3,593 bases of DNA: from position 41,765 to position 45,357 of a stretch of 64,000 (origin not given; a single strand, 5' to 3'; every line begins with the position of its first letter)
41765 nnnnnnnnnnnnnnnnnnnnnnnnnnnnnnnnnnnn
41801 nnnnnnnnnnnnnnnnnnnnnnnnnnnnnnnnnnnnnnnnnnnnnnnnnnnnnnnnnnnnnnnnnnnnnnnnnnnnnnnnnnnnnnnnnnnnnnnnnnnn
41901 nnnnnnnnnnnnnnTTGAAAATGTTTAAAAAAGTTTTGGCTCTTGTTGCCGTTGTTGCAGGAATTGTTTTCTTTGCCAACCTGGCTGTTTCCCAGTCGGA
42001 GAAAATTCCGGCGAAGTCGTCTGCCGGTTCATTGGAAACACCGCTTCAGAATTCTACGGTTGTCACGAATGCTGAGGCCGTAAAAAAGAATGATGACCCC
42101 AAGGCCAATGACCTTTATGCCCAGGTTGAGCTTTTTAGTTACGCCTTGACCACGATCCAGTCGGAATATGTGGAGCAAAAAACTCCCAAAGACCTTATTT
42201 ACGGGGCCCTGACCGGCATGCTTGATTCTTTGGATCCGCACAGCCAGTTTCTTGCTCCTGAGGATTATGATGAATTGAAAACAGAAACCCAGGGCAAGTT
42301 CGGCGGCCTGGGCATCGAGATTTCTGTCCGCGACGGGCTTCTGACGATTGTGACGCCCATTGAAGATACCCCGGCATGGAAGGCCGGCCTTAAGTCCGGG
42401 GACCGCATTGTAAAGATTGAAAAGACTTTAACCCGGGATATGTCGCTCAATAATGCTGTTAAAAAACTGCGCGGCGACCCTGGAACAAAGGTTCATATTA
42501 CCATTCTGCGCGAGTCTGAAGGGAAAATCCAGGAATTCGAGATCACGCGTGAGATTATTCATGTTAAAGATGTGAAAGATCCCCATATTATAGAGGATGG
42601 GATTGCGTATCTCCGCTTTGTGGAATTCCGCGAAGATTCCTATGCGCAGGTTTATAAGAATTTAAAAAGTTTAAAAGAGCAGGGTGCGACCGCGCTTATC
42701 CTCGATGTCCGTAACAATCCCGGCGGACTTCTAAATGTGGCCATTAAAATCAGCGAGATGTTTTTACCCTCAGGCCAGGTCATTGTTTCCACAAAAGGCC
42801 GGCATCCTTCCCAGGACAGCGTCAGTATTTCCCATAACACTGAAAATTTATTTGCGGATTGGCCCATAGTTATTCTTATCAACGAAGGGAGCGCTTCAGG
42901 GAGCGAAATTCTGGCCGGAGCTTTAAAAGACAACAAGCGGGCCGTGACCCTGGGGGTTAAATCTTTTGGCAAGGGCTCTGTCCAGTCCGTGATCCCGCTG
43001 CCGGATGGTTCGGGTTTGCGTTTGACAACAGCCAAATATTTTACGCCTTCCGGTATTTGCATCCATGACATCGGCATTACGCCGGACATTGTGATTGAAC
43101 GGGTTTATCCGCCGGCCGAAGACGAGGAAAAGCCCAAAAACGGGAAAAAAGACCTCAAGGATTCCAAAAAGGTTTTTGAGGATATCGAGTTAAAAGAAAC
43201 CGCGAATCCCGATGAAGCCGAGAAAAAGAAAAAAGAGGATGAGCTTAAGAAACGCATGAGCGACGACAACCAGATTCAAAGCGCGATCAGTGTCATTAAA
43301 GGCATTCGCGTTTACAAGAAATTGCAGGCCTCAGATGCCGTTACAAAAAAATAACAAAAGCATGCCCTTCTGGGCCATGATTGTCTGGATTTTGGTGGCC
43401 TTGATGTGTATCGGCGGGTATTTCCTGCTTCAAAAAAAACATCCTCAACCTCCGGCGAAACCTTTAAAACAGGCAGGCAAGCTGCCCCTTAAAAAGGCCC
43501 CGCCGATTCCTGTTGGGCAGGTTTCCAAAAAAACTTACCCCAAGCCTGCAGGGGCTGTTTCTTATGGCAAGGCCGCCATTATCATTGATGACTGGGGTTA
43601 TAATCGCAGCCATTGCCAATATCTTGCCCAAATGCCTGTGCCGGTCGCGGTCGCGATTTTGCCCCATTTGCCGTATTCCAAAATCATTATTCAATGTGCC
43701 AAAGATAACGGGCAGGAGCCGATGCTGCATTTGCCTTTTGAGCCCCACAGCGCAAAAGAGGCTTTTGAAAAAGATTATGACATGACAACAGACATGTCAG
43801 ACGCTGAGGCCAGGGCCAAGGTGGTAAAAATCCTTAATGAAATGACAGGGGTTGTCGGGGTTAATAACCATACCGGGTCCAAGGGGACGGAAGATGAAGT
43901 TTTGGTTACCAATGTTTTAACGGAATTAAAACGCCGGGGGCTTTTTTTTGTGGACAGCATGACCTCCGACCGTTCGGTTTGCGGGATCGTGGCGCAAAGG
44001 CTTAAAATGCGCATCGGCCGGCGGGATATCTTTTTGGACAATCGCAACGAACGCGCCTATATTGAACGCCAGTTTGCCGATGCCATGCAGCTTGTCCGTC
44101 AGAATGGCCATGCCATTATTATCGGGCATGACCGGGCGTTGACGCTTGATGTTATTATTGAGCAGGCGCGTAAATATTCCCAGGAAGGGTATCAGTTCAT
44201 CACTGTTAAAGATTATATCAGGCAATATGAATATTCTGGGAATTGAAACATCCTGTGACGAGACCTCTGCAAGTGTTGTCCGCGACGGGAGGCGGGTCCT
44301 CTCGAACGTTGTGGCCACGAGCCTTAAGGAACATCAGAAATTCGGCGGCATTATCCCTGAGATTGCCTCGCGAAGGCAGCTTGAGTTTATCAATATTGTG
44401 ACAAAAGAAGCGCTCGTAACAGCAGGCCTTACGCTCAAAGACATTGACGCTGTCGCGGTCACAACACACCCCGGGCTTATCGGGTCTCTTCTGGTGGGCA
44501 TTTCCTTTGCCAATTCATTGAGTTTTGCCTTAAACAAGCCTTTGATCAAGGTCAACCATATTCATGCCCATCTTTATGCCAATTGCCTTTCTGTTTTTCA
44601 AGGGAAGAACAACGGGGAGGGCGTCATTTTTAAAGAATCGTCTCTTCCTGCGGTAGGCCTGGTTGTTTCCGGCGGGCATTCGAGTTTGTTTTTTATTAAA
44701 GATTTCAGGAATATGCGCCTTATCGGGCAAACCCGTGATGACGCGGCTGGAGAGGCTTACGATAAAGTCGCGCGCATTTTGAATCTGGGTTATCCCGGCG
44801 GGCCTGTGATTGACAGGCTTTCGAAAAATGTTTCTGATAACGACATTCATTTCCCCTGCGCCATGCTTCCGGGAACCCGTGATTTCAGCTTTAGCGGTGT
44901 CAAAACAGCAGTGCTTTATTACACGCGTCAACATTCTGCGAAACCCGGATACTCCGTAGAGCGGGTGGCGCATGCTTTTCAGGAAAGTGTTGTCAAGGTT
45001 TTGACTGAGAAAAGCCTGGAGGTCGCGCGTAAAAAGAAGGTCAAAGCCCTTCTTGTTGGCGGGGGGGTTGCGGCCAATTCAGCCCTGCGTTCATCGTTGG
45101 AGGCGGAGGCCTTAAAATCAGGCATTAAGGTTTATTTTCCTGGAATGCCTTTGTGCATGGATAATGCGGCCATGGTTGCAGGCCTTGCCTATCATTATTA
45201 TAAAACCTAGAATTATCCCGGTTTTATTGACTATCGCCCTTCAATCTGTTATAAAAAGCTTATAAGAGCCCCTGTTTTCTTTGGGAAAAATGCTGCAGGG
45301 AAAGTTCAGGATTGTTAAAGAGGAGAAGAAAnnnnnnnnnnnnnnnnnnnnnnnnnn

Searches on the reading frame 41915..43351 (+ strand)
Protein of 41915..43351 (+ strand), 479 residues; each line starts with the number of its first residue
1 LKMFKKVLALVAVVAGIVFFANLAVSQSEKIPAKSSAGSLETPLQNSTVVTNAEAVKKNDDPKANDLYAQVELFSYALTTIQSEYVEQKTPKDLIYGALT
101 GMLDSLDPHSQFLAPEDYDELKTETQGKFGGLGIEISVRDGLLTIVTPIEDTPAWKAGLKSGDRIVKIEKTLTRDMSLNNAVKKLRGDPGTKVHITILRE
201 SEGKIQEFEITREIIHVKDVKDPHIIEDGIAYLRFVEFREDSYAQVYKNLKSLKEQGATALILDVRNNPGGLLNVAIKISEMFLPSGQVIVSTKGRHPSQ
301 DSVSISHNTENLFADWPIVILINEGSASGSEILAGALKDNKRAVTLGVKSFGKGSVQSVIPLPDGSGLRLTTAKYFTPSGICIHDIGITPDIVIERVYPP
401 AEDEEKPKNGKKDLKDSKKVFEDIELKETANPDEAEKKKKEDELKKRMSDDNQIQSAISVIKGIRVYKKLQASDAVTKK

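Call 45: search_protein_families(library=pfam, proteins=[window:41915-43351:+], max_evalue=0.001)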
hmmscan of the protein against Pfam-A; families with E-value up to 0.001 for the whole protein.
window:41915-43351:+ (479 aa): 5 families
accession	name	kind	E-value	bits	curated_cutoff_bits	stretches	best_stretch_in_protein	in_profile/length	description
PF03572.23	Peptidase_S41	-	1.9e-52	177.7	24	1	230-394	2-165/165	Peptidase family S41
PF17820.7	PDZ_6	-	7.7e-11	42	27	1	145-199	2-54/54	PDZ domain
PF13180.12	PDZ_2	-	1.9e-10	41.3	27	1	130-210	1-78/80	PDZ domain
PF22694.1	CtpB_N-like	-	2.5e-07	31.5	27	1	52-113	20-81/85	Activating protease CtpB N-terminal domain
PF00595.29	PDZ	-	5.3e-07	30.4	23.2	1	126-198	7-81/81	PDZ domain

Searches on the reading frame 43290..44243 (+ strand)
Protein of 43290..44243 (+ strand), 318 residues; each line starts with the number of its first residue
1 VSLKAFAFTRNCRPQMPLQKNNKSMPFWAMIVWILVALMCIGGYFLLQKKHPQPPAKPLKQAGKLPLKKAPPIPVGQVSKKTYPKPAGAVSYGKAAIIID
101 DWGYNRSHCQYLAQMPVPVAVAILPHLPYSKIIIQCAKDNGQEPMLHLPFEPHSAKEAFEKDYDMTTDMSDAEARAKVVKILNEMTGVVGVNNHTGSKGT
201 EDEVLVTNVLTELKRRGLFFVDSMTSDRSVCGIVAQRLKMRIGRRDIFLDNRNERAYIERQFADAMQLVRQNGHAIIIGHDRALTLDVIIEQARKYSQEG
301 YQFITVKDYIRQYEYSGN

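Call 45: search_protein_families(library=pfam, proteins=[window:43290-44243:+], max_evalue=0.001)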
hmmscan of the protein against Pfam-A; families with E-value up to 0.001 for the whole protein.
window:43290-44243:+ (318 aa): 1 family
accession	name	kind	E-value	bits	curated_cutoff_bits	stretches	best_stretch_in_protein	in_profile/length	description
PF04748.18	Polysacc_deac_2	-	6.8e-64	215.3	27.5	1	97-308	1-210/212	Divergent polysaccharide deacetylase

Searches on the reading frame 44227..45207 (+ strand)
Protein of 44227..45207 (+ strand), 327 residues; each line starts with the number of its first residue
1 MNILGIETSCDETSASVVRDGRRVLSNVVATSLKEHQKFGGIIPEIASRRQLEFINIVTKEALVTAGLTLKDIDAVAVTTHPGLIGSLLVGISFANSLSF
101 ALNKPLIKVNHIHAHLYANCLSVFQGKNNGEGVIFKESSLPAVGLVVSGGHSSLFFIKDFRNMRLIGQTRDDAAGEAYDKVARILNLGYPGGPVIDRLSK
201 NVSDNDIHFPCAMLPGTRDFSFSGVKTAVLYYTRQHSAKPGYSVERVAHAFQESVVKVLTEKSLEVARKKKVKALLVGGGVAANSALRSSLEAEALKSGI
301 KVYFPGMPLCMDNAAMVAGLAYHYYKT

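Call 45: search_protein_families(library=pfam, proteins=[window:44227-45207:+], max_evalue=0.001)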
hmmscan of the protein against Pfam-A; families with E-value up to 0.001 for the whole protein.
window:44227-45207:+ (327 aa): 2 families
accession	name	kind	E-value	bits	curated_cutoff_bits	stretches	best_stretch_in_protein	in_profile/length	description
PF00814.31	TsaD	-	1.8e-81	274.2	24.8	1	24-318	2-263/264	tRNA N6-adenosine threonylcarbamoyltransferase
PF22521.2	HypF_C_2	-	4.1e-07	30.4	27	1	238-306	160-228/241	Carbamoyltransferase, Kae1-like Domain, second subdomain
